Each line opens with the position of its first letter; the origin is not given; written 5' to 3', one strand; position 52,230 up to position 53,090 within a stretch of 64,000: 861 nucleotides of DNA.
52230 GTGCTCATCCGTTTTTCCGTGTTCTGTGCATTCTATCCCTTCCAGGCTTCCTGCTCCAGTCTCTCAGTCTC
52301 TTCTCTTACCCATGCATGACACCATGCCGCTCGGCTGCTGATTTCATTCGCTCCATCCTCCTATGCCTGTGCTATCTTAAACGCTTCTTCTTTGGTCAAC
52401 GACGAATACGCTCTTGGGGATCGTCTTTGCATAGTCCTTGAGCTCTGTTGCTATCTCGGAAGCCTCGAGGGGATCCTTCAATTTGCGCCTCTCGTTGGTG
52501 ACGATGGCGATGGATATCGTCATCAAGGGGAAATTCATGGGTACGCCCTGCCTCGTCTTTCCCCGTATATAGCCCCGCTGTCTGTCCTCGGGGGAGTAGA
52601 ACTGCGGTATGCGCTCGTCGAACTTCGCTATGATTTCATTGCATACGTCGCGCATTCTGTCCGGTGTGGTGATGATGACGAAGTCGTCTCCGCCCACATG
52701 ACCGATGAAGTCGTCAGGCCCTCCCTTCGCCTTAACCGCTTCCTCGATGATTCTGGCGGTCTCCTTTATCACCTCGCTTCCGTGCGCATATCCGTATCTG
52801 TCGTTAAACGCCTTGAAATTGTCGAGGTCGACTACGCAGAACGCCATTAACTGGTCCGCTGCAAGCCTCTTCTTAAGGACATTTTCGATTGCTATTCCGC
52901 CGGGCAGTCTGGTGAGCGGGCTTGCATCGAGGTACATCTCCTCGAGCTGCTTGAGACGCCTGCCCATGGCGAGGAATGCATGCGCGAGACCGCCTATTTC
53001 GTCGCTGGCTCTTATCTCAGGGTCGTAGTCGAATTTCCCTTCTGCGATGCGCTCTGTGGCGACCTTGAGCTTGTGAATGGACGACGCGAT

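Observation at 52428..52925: GGDEF domain with Ser at the guanine-specifying Asp position, a GGDDF motif and no I-site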

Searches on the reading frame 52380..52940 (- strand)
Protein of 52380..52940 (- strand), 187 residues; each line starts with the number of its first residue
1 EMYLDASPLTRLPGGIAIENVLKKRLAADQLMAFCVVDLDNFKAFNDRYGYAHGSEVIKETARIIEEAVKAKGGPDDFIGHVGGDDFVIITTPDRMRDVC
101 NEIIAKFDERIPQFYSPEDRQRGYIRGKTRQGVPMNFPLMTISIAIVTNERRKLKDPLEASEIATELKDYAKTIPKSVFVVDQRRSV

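Call 6: search_solved_structures(query=window:52380-52940:-, max_evalue=0.01, show_alignments=5)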
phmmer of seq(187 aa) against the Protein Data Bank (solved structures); distinct sequences matched with E-value up to 0.01: 47.
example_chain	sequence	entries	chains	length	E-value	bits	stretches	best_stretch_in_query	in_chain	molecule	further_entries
5euh_A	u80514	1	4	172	9.2e-09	38.7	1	32-92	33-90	Putative GGDEF domain membrane protein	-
4yme_A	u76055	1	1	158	2.1e-08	37.5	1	27-93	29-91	sensory box/GGDEF family protein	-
6zxm_A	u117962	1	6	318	1.3e-07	34.9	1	23-111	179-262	Putative GGDEF/response regulator receiver domain protein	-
8c05_A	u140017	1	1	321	7.1e-07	32.5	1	23-91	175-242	Sensor domain-containing diguanylate cyclase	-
6zxb_A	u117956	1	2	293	7.8e-07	32.4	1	23-111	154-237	Putative GGDEF/response regulator receiver domain protein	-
6eib_A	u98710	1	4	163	8.1e-07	32.3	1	31-95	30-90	Sensory box/GGDEF family protein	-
6zxc_A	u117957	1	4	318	9.2e-07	32.2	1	23-111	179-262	Putative GGDEF/response regulator receiver domain protein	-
3ign_A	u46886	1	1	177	1.4e-06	31.6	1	30-103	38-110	Diguanylate cyclase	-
8qj3_A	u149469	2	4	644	1.5e-06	31.5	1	32-103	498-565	Ammonium transporter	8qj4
8qpf_A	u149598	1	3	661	1.6e-06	31.4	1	32-103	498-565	Ammonium transporter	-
4urg_A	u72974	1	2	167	1.8e-06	31.2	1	34-107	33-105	DIGUANYLATE CYCLASE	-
4urq_U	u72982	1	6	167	1.9e-06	31.1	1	34-107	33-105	DIGUANYLATE CYCLASE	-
3i5a_A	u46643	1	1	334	2e-06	31.1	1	25-91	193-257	Response regulator/GGDEF domain protein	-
6hbz_A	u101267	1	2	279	2e-06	31.1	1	24-93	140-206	GGDEF domain protein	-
4urs_A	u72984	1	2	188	2.2e-06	30.9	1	34-107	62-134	DIGUANYLATE CYCLASE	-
9g85_A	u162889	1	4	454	0.00016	24.9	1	21-98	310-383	Response regulator PleD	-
2wb4_A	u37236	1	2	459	0.00016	24.8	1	21-98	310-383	DIGUANYLATE CYCLASE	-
6d9m_A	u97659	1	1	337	0.00019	24.7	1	22-91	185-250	Fusion protein of Endolysin,Response receiver sensor diguanylate cyclase, GAF domain-conta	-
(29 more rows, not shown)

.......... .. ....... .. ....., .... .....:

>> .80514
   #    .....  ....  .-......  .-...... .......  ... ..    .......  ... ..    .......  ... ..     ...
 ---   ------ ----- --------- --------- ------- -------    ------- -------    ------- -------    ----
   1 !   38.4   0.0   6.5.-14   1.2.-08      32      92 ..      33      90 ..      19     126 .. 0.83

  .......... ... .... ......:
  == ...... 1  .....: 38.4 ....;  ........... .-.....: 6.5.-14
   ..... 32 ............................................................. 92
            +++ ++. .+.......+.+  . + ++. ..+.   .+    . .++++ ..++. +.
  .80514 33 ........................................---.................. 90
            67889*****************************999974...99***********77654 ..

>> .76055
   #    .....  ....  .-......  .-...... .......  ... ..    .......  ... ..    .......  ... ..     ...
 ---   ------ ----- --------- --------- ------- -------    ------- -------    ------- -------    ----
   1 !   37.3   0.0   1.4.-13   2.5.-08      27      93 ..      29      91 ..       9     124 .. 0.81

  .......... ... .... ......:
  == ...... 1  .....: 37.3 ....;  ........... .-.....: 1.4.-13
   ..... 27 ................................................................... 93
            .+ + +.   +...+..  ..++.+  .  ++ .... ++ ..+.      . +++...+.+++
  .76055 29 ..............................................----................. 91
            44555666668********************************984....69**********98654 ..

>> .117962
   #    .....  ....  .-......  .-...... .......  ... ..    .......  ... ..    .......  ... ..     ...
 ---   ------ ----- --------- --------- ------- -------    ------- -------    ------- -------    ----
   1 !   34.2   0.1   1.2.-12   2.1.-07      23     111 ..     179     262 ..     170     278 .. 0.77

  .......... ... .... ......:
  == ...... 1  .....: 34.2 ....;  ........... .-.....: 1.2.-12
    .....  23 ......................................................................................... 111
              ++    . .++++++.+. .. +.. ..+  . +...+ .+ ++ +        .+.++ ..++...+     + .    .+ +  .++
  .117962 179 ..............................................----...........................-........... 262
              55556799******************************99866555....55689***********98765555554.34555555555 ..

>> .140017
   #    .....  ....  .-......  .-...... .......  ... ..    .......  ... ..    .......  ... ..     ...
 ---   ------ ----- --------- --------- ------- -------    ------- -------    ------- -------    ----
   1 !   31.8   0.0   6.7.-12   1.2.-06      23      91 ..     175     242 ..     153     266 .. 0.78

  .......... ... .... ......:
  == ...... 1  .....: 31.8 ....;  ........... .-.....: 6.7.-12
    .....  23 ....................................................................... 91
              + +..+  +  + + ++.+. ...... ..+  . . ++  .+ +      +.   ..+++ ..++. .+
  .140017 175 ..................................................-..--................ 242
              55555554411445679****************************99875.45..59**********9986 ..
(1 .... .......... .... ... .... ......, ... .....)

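Call 8: find_homologous_proteins(query=window:52380-52940:-, max_evalue=0.00001)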
Query seq(187 aa) (187 aa): 1157 proteins with E <= 0.00001 among 1243 candidates; the best 120 are listed.
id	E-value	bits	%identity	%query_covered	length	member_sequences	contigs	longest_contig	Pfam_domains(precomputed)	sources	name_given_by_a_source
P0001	1.9e-94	333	81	99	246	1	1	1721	PF00672.31,PF00990.27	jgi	jgi:GGDEF domain-containing protein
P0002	2.2e-94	332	82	99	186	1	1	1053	PF00990.27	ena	-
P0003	6.2e-94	331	80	99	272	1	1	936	PF00672.31,PF00990.27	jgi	jgi:diguanylate cyclase (GGDEF)-like protein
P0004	7.9e-94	331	80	99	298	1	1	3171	PF00672.31,PF00990.27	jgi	-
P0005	9.4e-94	330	81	99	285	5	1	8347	PF00672.31,PF00990.27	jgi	jgi:diguanylate cyclase (GGDEF)-like protein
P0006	1.3e-93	330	81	99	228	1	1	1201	PF00672.31,PF00990.27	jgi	jgi:diguanylate cyclase (GGDEF)-like protein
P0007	1.5e-93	330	80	98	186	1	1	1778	PF00990.27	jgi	-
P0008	5.1e-93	328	80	99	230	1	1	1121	PF00672.31,PF00990.27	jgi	jgi:GGDEF domain-containing protein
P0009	1.1e-92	327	80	99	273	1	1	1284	PF00672.31,PF00990.27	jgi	jgi:diguanylate cyclase (GGDEF)-like protein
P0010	4.0e-92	325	78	99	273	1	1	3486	PF00672.31,PF00990.27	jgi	jgi:diguanylate cyclase (GGDEF)-like protein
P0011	5.7e-92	324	80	99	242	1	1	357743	PF00672.31,PF00990.27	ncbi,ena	-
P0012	1.4e-91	323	80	99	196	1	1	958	PF00990.27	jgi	jgi:diguanylate cyclase (GGDEF)-like protein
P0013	3.0e-91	322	80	99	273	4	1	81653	PF00672.31,PF00990.27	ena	-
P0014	1.1e-90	320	78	99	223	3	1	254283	PF00990.27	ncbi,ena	-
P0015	2.5e-90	319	78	99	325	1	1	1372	PF00672.31,PF00990.27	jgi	jgi:GGDEF domain-containing protein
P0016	7.3e-90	318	77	99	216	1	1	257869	PF00990.27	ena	-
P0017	1.2e-89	317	77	99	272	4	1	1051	PF00672.31,PF00990.27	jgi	jgi:diguanylate cyclase (GGDEF)-like protein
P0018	1.6e-89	317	76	99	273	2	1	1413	PF00672.31,PF00990.27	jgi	jgi:diguanylate cyclase (GGDEF)-like protein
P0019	1.6e-89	316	77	99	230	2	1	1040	PF00672.31,PF00990.27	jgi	jgi:diguanylate cyclase (GGDEF)-like protein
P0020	3.0e-89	316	77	99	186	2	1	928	PF00990.27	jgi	jgi:GGDEF domain-containing protein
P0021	3.5e-89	315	78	99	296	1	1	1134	PF00672.31,PF00990.27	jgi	jgi:diguanylate cyclase (GGDEF)-like protein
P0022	3.6e-89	315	76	99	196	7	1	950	PF00990.27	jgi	jgi:diguanylate cyclase (GGDEF)-like protein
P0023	7.8e-89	314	78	99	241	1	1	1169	PF00672.31,PF00990.27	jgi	jgi:diguanylate cyclase (GGDEF)-like protein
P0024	4.8e-88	312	76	99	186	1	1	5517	PF00990.27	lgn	-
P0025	6.4e-88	311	76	99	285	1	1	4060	PF00672.31,PF00990.27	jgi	jgi:GGDEF domain-containing protein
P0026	8.9e-88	311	76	99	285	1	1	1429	PF00672.31,PF00990.27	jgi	jgi:GGDEF domain-containing protein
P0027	1.0e-86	307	76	99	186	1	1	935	PF00990.27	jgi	jgi:diguanylate cyclase (GGDEF)-like protein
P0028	4.0e-86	305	75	99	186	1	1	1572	PF00990.27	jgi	-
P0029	5.0e-86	305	75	99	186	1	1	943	PF00990.27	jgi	-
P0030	6.3e-86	305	72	99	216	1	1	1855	PF00990.27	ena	-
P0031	8.1e-85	301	72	99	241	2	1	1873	PF00672.31,PF00990.27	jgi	-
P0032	1.8e-84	300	72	100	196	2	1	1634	PF00990.27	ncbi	-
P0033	2.7e-84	299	71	100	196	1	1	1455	PF00990.27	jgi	jgi:GGDEF domain-containing protein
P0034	3.8e-84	299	72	99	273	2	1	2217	PF00672.31,PF00990.27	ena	-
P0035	8.1e-84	298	69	99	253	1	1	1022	PF00672.31,PF00990.27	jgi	jgi:diguanylate cyclase (GGDEF)-like protein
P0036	1.3e-83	297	71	99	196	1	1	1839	PF00990.27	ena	-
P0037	8.0e-83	295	70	99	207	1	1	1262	PF00990.27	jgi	jgi:diguanylate cyclase (GGDEF)-like protein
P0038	2.9e-82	293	68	99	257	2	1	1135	PF00672.31,PF00990.27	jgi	jgi:diguanylate cyclase (GGDEF)-like protein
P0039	4.9e-82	292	72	99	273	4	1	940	PF00672.31,PF00990.27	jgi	jgi:GGDEF domain-containing protein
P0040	7.6e-82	292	85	81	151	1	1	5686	PF00990.27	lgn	-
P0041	1.0e-81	291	72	99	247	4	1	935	PF00672.31,PF00990.27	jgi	jgi:diguanylate cyclase (GGDEF)-like protein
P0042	1.3e-81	291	70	98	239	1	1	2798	PF00990.27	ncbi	-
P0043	1.8e-80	287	69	99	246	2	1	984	PF00672.31,PF00990.27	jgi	jgi:diguanylate cyclase (GGDEF)-like protein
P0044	5.2e-80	286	69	99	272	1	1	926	PF00672.31,PF00990.27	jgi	jgi:GGDEF domain-containing protein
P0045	1.4e-79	284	72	97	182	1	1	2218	PF00990.27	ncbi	ncbi:MAG TPA: GGDEF domain-containing protein, partial [Nitrospirota bacterium]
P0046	7.1e-78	279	66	99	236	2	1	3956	PF00990.27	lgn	-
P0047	1.0e-76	275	65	99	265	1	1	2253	PF00672.31,PF00990.27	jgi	jgi:GGDEF domain-containing protein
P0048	1.2e-76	275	74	89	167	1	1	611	PF00990.27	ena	-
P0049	3.7e-75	270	76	89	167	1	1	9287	PF00990.27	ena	-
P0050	8.6e-75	269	65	100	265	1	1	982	PF00672.31,PF00990.27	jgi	jgi:GGDEF domain-containing protein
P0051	2.3e-74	267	64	99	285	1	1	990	PF00672.31,PF00990.27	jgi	jgi:diguanylate cyclase (GGDEF)-like protein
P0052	3.2e-74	267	63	99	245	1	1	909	PF00672.31,PF00990.27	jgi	jgi:GGDEF domain-containing protein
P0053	8.5e-74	265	79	80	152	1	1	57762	PF00990.27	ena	-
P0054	2.7e-73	264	62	99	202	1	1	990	PF00990.27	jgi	jgi:diguanylate cyclase (GGDEF)-like protein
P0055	5.6e-73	263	63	98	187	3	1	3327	PF00990.27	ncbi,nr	ncbi:MAG: GGDEF domain-containing protein [candidate division Zixibacteria bacterium]|nr:GGDEF domai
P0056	8.1e-73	262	65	99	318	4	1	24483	PF00672.31,PF00990.27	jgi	jgi:GGDEF domain-containing protein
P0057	8.8e-73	262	62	99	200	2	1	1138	PF00990.27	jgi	jgi:diguanylate cyclase (GGDEF)-like protein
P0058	9.3e-73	262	63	99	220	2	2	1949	PF00990.27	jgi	jgi:diguanylate cyclase (GGDEF)-like protein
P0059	9.7e-73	262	61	98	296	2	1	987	PF00672.31,PF00990.27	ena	-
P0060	1.3e-72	261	79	81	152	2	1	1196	PF00990.27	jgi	jgi:diguanylate cyclase (GGDEF)-like protein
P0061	2.4e-72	261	79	81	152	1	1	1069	PF00990.27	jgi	-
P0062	1.4e-71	258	68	88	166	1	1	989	PF00990.27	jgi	jgi:GGDEF domain-containing protein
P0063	5.7e-71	256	63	98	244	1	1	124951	PF00672.31,PF00990.27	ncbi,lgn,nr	ncbi:MAG: diguanylate cyclase [Nitrospirae bacterium]|nr:MAG: diguanylate cyclase [Nitrospirota bact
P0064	3.5e-70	254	63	99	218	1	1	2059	PF00990.27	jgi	jgi:GGDEF domain-containing protein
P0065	6.4e-70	253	61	99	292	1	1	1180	PF00672.31,PF00990.27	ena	-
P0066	7.7e-70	252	61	99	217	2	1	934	PF00990.27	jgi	jgi:diguanylate cyclase (GGDEF)-like protein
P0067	1.2e-69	252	67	89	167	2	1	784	PF00990.27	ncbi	-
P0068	1.5e-69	251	57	99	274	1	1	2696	PF00672.31,PF00990.27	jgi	jgi:diguanylate cyclase (GGDEF)-like protein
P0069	3.5e-69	250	61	98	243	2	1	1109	PF00672.31,PF00990.27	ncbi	-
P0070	5.6e-69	250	61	99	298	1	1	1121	PF00672.31,PF00990.27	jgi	jgi:diguanylate cyclase (GGDEF)-like protein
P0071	7.5e-69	249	59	99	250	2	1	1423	PF00672.31,PF00990.27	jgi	jgi:diguanylate cyclase (GGDEF)-like protein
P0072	9.3e-69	249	61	99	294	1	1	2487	PF00672.31,PF00990.27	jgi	-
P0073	1.1e-68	249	61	99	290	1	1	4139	PF00672.31,PF00990.27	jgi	jgi:GGDEF domain-containing protein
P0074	1.1e-68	249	62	99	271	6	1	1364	PF00672.31,PF00990.27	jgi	jgi:diguanylate cyclase (GGDEF)-like protein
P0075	1.2e-68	248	60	98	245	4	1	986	PF00672.31,PF00990.27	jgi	jgi:GGDEF domain-containing protein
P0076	1.9e-68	248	59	98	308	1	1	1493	PF00672.31,PF00990.27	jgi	jgi:GGDEF domain-containing protein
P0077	2.3e-68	248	63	98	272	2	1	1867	PF00672.31,PF00990.27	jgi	jgi:GGDEF domain-containing protein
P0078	2.6e-68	247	59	99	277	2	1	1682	PF00672.31,PF00990.27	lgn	-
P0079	2.7e-68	247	60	99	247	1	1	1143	PF00672.31,PF00990.27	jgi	jgi:GGDEF domain-containing protein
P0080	3.0e-68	247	60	99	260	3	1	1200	PF00672.31,PF00990.27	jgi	jgi:GGDEF domain-containing protein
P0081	4.6e-68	247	58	99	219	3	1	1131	PF00990.27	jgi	jgi:diguanylate cyclase (GGDEF)-like protein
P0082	5.5e-68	246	60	96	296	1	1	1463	PF00672.31,PF00990.27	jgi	-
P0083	7.5e-68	246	62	99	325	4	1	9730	PF00672.31,PF00990.27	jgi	jgi:GGDEF domain-containing protein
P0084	2.0e-67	245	58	99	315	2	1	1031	PF00672.31,PF00990.27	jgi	jgi:diguanylate cyclase (GGDEF)-like protein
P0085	2.1e-67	244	60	99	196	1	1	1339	PF00990.27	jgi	jgi:GGDEF domain-containing protein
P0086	2.1e-67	244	62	98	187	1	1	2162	PF00990.27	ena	-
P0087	2.7e-67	244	58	99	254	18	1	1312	PF00672.31,PF00990.27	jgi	jgi:diguanylate cyclase (GGDEF)-like protein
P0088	3.5e-67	244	61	98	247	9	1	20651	PF00672.31,PF00990.27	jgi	jgi:GGDEF domain-containing protein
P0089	6.2e-67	243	57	99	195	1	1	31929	PF00990.27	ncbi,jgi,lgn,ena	-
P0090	6.5e-67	243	59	98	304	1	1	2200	PF00672.31,PF00990.27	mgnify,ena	mgnify:CR=1 FL=1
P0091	7.3e-67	243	59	99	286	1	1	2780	PF00672.31,PF00990.27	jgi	-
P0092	8.9e-67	242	59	98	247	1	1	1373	PF00672.31,PF00990.27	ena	-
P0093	2.4e-66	241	72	81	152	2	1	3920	PF00990.27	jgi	jgi:GGDEF domain-containing protein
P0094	1.1e-65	239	59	98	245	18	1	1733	PF00672.31,PF00990.27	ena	-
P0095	1.3e-65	239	61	98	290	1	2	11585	PF00990.27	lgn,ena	-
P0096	1.8e-65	238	58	99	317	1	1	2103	PF00672.31,PF00990.27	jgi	jgi:GGDEF domain-containing protein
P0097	1.8e-65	238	58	99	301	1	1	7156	PF00672.31,PF00990.27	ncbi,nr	ncbi:MAG: sensor domain-containing diguanylate cyclase, partial [Chitinivibrionales bacterium]|nr:se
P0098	2.0e-65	238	60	98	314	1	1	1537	PF00672.31,PF00990.27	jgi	jgi:diguanylate cyclase (GGDEF)-like protein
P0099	2.9e-65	238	57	98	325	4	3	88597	PF00672.31,PF00990.27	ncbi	-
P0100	1.3e-64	235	65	96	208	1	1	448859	PF00990.27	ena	-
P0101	1.4e-64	235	66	88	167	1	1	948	PF00990.27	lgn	-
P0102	1.8e-64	235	57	99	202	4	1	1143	PF00990.27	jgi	jgi:diguanylate cyclase (GGDEF)-like protein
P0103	2.9e-64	234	57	98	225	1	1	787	PF00672.31,PF00990.27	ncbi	-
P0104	1.2e-63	232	71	79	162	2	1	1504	PF00990.27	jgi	jgi:GGDEF domain-containing protein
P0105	1.9e-63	232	56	98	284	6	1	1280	PF00672.31,PF00990.27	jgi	jgi:diguanylate cyclase (GGDEF)-like protein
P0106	2.2e-63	231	56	100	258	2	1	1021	PF00672.31,PF22335.2,PF00990.27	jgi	jgi:diguanylate cyclase (GGDEF)-like protein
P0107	3.4e-63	231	58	98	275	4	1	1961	PF00672.31,PF00990.27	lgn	-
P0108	7.2e-63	230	55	100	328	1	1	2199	PF00990.27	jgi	jgi:GGDEF domain-containing protein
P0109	8.8e-63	229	55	98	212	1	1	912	PF00990.27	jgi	jgi:GGDEF domain-containing protein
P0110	9.8e-63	229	61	88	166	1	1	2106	PF00990.27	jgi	jgi:GGDEF domain-containing protein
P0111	1.3e-62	229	57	99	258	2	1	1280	PF00672.31,PF00990.27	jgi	jgi:GGDEF domain-containing protein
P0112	1.4e-62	229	56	98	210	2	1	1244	PF00990.27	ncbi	ncbi:MAG: GGDEF domain-containing protein, partial [Thermodesulfobacteriota bacterium]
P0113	1.4e-62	229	54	98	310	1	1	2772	PF00672.31,PF00990.27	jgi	jgi:diguanylate cyclase (GGDEF)-like protein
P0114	1.5e-62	229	56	98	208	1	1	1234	PF00990.27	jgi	jgi:diguanylate cyclase (GGDEF)-like protein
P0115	1.5e-62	229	56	99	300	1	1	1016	PF00672.31,PF00990.27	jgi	jgi:diguanylate cyclase (GGDEF)-like protein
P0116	1.5e-62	229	55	98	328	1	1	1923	PF00990.27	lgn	-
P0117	1.6e-62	229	56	99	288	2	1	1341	PF00672.31,PF00990.27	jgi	jgi:diguanylate cyclase (GGDEF)-like protein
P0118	1.7e-62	228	56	98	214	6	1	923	PF00990.27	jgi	jgi:GGDEF domain-containing protein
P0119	1.8e-62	228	55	98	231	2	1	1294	PF00672.31,PF00990.27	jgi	jgi:diguanylate cyclase (GGDEF)-like protein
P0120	2.0e-62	228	56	99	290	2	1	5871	PF00672.31,PF00990.27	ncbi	-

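Call 27: find_encoding_contigs(protein=P0011, flank=8000, max_places=2)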
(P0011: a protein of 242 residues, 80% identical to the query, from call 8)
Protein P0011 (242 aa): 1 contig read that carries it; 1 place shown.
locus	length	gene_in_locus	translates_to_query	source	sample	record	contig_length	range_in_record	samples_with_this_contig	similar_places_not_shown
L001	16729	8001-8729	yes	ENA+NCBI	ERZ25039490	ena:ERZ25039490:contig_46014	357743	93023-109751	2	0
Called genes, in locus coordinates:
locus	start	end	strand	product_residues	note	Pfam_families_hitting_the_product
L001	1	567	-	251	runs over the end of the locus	PF03755:YicC-like_N, PF08340:YicC-like_C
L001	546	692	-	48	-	PF03755:YicC-like_N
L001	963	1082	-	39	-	-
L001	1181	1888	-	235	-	PF10502:Peptidase_S26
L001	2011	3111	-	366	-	PF14492:EFG_III (weak), PF00679:EFG_C, PF06421:LepA_C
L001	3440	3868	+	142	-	-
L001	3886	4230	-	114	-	PF00480:ROK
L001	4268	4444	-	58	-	PF00480:ROK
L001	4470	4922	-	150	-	PF00480:ROK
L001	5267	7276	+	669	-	PF00912:Transgly, PF00905:Transpeptidase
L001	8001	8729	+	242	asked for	PF00672:HAMP, PF00990:GGDEF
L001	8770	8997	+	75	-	-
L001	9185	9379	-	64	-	-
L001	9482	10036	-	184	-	-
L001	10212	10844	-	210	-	PF12679:ABC2_membrane_2, PF26999:ABC-2_memb_rel (weak), PF13346:ABC2_membrane_5 (weak)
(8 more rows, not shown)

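Call 28: find_encoding_contigs(protein=P0063, flank=8000, max_places=2)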
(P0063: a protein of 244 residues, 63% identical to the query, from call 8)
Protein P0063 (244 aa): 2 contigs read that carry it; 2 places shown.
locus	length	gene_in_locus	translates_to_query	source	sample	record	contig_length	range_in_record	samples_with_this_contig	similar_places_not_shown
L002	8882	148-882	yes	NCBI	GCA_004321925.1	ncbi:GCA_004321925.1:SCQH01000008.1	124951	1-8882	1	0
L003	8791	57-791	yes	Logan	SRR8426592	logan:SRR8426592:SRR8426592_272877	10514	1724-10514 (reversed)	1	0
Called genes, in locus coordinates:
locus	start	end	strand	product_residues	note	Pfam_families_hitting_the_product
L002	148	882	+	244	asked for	PF00672:HAMP (faint), PF00990:GGDEF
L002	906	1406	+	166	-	-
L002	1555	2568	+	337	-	PF02826:2-Hacid_dh_C, PF03446:NAD_binding_2 (faint), PF07991:KARI_N, PF01450:KARI_C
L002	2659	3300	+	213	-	PF02666:PS_Dcarbxylase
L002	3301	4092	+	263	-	PF01066:CDP-OH_P_transf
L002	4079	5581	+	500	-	PF00682:HMGL-like, PF22617:HCS_D2, PF08502:LeuA_dimer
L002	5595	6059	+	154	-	PF00571:CBS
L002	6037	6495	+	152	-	PF02367:TsaE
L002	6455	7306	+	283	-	PF01513:NAD_kinase, PF20143:NAD_kinase_C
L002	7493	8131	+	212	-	PF03167:UDG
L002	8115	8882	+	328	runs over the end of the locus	PF13624:SurA_N_3, PF13623:SurA_N_2 (weak), PF09312:SurA_N, PF13145:Rotamase_2, PF13616:Rotamase_3, PF00639:Rotamase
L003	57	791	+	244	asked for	PF00672:HAMP (faint), PF00990:GGDEF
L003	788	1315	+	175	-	-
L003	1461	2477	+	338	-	PF02826:2-Hacid_dh_C, PF03446:NAD_binding_2 (faint), PF07991:KARI_N, PF01450:KARI_C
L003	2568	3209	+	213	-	PF02666:PS_Dcarbxylase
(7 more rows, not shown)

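Call 29: find_encoding_contigs(protein=P0099, flank=8000, max_places=3)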
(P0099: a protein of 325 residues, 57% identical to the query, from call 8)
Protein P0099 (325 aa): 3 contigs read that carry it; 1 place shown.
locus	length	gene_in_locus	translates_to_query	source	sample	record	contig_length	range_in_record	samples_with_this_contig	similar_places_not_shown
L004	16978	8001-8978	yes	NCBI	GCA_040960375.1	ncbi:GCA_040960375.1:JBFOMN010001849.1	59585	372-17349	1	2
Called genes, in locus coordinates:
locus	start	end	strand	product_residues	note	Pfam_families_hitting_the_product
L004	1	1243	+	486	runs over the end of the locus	PF00199:Catalase, PF06628:Catalase-rel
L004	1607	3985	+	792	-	PF00637:Clathrin (faint), PF23774:TPR_GEMI5 (faint), PF24762:TPR_IF140-IFT172 (faint), PF25295:TPR_IFT122 (faint), PF13176:TPR_7 (faint), PF00069:Pkinase, PF07714:PK_Tyr_Ser-Thr, PF03109:ABC1 (weak), +3 more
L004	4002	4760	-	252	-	PF02527:GidB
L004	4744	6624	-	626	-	PF01134:GIDA, PF07992:Pyr_redox_2 (weak), PF21680:GIDA_C_1st, PF13932:SAM_GIDA_C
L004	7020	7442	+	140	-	PF03640:Lipoprotein_15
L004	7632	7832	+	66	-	PF12729:4HB_MCP_1 (weak)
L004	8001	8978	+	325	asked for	PF00672:HAMP, PF00990:GGDEF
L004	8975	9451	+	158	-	PF13174:TPR_6 (faint), PF13525:YfiO (weak)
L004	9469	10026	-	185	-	PF07894:SACK1 (faint), PF13091:PLDc_2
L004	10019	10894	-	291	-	PF00590:TP_methylase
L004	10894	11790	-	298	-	-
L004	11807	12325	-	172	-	PF04612:T2SSM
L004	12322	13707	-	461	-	PF11104:PilM_2, PF05134:T2SSL (weak), PF05137:PilN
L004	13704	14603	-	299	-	PF21687:T2SSK_1st (faint), PF12836:HHH_3, PF03934:T2SSK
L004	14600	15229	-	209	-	PF07963:N_methyl, PF11612:T2SSJ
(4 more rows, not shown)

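Call 33: predict_structure(alignment_id=A1)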
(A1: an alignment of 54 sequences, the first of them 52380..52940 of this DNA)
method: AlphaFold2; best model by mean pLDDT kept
length: 187 residues; sequences in the alignment: 54
mean_pLDDT: 93.5   pTM: 0.89
mean pLDDT of the five models: 93.5, 90.2, 90.2, 89.0, 88.9
residues with pLDDT >= 90: 157; 70-90: 24; 50-70: 4; < 50: 2
segments of 3 or more residues with pLDDT < 50: none
pLDDT, mean of each block of 10 residues (from residue 1): 69 92 95 97 95 97 99 97 94 98 99 98 91 93 97 92 94 95 80
secondary structure, 60 per line:
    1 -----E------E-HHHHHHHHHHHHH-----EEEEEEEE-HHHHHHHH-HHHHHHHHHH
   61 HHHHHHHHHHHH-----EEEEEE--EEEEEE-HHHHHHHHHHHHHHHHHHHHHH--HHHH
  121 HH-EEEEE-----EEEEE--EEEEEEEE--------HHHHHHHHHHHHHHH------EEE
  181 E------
elements in order: H15-27 E33-40 H42-49 H51-72 E78-83 E86-91 H93-114 H117-122 E124-128 E134-138 E141-148 H157-171 E178-181
